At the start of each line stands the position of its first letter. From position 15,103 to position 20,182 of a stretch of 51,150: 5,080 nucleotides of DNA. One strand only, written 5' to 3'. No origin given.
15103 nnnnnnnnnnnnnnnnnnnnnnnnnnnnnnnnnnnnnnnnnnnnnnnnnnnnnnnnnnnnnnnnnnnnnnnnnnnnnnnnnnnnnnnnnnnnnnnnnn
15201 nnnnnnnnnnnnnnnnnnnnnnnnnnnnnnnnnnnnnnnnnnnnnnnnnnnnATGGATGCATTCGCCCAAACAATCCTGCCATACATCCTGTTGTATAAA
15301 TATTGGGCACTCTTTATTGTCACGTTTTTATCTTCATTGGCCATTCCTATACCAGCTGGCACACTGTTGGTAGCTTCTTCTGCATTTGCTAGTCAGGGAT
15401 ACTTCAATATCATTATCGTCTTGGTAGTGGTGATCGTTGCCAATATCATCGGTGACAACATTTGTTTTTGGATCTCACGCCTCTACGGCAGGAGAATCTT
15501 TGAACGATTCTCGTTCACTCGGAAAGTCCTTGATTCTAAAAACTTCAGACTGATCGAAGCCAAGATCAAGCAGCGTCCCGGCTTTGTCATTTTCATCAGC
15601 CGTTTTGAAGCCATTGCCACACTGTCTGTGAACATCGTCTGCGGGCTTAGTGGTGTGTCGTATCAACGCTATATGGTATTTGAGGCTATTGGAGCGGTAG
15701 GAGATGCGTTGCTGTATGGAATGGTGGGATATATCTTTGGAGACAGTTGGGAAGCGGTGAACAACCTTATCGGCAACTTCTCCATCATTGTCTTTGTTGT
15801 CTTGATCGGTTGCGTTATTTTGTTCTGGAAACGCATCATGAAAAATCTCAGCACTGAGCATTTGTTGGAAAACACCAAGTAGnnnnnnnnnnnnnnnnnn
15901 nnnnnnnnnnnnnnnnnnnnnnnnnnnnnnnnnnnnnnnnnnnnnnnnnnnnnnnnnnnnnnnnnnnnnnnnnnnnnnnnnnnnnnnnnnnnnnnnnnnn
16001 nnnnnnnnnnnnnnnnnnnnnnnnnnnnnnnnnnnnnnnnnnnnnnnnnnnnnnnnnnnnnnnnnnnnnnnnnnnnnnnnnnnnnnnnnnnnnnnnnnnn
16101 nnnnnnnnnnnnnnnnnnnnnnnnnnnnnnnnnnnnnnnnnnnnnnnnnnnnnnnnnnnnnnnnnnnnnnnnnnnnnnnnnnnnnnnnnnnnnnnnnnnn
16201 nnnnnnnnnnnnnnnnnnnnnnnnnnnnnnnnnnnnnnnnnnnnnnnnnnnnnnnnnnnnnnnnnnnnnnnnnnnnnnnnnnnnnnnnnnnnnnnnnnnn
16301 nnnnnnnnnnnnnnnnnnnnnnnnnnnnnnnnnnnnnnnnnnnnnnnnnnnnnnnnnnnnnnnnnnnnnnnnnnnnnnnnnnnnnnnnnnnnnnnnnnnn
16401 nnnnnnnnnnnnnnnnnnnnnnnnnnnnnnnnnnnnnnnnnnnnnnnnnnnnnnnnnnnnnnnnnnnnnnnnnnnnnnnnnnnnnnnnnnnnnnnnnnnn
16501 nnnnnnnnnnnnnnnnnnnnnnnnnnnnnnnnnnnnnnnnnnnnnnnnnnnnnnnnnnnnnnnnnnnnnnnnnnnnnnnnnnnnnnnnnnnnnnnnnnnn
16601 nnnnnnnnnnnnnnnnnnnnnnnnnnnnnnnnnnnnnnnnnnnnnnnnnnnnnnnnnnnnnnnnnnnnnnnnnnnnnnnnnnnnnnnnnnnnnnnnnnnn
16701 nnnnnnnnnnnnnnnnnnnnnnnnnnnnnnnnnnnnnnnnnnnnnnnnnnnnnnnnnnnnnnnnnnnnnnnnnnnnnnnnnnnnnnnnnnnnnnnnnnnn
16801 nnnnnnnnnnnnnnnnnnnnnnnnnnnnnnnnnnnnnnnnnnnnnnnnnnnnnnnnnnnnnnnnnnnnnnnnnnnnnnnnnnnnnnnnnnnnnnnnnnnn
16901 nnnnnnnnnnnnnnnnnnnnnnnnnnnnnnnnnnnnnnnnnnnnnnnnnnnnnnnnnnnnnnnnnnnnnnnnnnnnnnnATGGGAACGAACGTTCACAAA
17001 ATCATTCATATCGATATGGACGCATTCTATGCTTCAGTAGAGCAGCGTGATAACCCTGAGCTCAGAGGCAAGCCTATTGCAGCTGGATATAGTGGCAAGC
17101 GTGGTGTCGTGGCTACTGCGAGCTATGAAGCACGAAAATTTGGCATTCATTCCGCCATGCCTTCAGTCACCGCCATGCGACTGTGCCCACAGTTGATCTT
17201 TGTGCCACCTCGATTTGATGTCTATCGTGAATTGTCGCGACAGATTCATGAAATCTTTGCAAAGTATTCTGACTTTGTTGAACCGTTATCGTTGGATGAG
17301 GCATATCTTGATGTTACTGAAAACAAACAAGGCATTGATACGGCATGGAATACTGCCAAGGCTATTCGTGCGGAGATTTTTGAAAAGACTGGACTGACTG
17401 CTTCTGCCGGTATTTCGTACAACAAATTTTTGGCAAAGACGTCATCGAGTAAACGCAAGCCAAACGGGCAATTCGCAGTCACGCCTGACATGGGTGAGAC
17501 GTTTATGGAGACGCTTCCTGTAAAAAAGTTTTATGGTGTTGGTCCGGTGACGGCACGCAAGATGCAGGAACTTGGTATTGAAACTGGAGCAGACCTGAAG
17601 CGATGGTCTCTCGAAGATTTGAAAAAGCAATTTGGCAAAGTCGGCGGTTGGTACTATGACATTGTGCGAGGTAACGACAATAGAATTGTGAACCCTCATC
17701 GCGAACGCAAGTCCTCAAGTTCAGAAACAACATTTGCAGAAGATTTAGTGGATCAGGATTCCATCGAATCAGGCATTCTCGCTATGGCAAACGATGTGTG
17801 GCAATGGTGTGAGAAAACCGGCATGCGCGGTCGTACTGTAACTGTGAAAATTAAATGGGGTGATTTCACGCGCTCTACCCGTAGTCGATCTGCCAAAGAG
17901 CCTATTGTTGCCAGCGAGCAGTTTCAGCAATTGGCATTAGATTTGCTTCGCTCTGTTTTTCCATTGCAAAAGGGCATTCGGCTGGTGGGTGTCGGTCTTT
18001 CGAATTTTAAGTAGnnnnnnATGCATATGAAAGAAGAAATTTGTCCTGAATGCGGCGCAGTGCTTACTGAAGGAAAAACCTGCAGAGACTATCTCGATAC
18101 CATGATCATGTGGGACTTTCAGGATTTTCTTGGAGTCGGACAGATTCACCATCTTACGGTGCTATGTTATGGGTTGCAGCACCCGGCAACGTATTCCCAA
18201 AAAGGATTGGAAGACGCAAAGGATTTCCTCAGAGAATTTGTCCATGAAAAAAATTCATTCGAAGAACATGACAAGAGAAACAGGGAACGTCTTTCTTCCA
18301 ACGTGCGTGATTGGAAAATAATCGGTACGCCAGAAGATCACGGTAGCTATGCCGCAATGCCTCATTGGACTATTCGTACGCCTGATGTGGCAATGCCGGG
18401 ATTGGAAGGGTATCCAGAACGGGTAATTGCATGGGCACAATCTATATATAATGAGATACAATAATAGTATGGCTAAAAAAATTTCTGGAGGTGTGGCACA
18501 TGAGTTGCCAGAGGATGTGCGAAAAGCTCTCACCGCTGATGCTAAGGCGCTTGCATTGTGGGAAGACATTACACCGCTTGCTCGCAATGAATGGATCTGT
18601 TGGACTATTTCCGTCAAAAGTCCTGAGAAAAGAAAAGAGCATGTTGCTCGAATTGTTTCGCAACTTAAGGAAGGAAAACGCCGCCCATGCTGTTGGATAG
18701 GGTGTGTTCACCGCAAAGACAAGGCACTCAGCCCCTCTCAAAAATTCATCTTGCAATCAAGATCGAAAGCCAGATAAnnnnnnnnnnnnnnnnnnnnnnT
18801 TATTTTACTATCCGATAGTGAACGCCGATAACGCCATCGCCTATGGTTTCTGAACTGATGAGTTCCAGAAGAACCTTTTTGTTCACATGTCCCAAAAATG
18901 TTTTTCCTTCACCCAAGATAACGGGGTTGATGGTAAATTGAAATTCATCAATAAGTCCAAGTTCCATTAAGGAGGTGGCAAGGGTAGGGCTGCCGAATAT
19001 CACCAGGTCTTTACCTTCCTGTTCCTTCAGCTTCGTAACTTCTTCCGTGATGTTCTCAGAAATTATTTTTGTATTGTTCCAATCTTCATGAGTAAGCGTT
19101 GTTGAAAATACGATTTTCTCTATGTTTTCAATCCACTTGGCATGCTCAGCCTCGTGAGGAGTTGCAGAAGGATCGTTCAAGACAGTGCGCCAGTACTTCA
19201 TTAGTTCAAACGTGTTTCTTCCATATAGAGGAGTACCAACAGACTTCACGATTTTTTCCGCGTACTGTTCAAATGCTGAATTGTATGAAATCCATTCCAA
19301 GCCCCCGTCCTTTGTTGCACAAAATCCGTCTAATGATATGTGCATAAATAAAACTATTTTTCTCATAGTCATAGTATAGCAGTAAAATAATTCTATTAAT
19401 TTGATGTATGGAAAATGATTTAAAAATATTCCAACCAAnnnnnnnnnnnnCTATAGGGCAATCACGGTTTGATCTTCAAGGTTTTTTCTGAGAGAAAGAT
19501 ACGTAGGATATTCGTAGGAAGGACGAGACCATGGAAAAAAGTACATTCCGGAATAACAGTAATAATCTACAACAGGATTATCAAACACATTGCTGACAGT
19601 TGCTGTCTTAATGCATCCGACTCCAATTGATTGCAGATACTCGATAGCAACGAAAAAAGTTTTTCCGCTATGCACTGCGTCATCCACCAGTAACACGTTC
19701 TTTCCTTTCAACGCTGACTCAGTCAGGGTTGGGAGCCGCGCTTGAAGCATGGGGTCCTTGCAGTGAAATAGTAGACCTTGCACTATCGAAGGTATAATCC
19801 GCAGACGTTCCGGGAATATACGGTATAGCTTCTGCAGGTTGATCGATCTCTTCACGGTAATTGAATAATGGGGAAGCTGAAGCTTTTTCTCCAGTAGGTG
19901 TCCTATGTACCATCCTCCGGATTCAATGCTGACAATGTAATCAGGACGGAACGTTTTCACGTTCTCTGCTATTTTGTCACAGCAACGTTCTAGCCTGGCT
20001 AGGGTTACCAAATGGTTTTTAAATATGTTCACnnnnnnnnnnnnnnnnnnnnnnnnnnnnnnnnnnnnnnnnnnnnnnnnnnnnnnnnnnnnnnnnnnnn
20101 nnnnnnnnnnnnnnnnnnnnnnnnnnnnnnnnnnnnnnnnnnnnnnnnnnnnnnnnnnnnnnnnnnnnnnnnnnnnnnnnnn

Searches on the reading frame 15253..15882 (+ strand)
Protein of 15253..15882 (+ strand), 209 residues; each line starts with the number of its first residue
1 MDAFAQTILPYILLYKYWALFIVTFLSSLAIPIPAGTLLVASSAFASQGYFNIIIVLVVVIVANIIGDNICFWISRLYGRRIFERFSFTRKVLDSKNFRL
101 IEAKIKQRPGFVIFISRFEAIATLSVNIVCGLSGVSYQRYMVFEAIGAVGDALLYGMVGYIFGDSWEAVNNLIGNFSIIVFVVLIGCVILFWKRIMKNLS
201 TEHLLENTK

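Call 44: search_protein_families(library=pfam, proteins=[window:15253-15882:+])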
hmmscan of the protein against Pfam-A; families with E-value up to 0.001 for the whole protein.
window:15253-15882:+ (209 aa): 1 family
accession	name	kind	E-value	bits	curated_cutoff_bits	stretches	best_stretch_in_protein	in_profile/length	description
PF09335.16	VTT_dom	-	8.4e-17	62.2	33.9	1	34-160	2-122/123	VTT domain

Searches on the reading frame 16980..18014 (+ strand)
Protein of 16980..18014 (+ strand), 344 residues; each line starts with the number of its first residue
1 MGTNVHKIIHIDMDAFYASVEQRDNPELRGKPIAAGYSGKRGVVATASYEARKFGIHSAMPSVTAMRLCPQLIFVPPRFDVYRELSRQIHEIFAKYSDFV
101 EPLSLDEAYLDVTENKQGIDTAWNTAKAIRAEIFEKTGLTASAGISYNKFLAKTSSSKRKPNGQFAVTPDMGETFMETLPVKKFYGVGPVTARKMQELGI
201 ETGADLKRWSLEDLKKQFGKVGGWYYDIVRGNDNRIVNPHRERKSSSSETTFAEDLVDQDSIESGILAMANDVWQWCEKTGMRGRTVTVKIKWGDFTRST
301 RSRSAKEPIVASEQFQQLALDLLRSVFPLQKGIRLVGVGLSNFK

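Call 44: search_protein_families(library=pfam, proteins=[window:16980-18014:+])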
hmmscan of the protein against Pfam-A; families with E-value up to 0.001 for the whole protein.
window:16980-18014:+ (344 aa): 5 families
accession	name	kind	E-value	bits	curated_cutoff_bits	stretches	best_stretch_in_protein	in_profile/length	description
PF00817.25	IMS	-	1.1e-52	178.3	23.2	1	11-156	1-147/148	impB/mucB/samB family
PF11799.13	IMS_C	-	1.6e-23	83.7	20.7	1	243-343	1-99/109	impB/mucB/samB family C-terminal domain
PF21999.2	IMS_HHH_1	-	2.9e-08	34.5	27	1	186-233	5-53/53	DNA polymerase-iota, thumb domain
PF11798.14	IMS_HHH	-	4.9e-08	33.2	24.4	1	169-200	1-32/32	IMS family HHH motif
PF21704.3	POLH-Rev1_HhH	-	2.8e-05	24.7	27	1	180-231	2-55/56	DNApol eta/Rev1, HhH motif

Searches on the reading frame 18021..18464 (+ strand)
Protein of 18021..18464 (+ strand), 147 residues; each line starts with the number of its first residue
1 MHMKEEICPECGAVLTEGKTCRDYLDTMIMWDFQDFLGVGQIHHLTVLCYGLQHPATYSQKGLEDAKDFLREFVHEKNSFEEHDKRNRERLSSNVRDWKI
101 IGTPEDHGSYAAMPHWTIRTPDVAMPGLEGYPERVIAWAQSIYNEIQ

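Call 44: search_protein_families(library=pfam, proteins=[window:18021-18464:+])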
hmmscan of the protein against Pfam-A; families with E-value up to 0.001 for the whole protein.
window:18021-18464:+ (147 aa): 1 family
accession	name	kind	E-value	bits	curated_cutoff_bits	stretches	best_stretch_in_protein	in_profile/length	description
PF19371.4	DUF5946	-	9.5e-24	85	28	1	7-146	2-140/141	Family of unknown function (DUF5946)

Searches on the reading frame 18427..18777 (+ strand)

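Call 44: search_protein_families(library=pfam, proteins=[window:18427-18777:+])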
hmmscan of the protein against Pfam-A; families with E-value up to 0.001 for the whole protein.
window:18427-18777:+ (116 aa): 1 family
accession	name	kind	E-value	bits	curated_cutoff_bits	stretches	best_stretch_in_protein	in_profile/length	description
PF13376.11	OmdA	-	1.5e-15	57.3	25.6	1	26-83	3-60/60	Bacteriocin-protection, YdeI or OmpD-Associated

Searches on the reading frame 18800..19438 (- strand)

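Call 44: search_protein_families(library=pfam, proteins=[window:18800-19438:-])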
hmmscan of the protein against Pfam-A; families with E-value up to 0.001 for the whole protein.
window:18800-19438:- (212 aa): 1 family
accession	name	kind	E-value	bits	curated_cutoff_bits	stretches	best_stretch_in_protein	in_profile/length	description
PF01872.23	RibD_C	-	6.9e-28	98.2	24.1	1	26-204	1-196/197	RibD C-terminal domain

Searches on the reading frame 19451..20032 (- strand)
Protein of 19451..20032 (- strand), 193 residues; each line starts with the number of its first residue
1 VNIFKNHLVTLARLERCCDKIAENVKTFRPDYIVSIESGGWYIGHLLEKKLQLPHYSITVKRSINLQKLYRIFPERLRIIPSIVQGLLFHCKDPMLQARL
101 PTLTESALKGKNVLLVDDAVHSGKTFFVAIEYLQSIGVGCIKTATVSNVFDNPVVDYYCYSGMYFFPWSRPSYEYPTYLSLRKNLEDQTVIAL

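Call 44: search_protein_families(library=pfam, proteins=[window:19451-20032:-])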
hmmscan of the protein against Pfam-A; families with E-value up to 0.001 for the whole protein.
window:19451-20032:- (193 aa): 1 family
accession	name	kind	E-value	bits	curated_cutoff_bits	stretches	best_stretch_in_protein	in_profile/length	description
PF00156.33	Pribosyltran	-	5.8e-11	42.4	26.3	1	16-157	17-134/158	Phosphoribosyl transferase domain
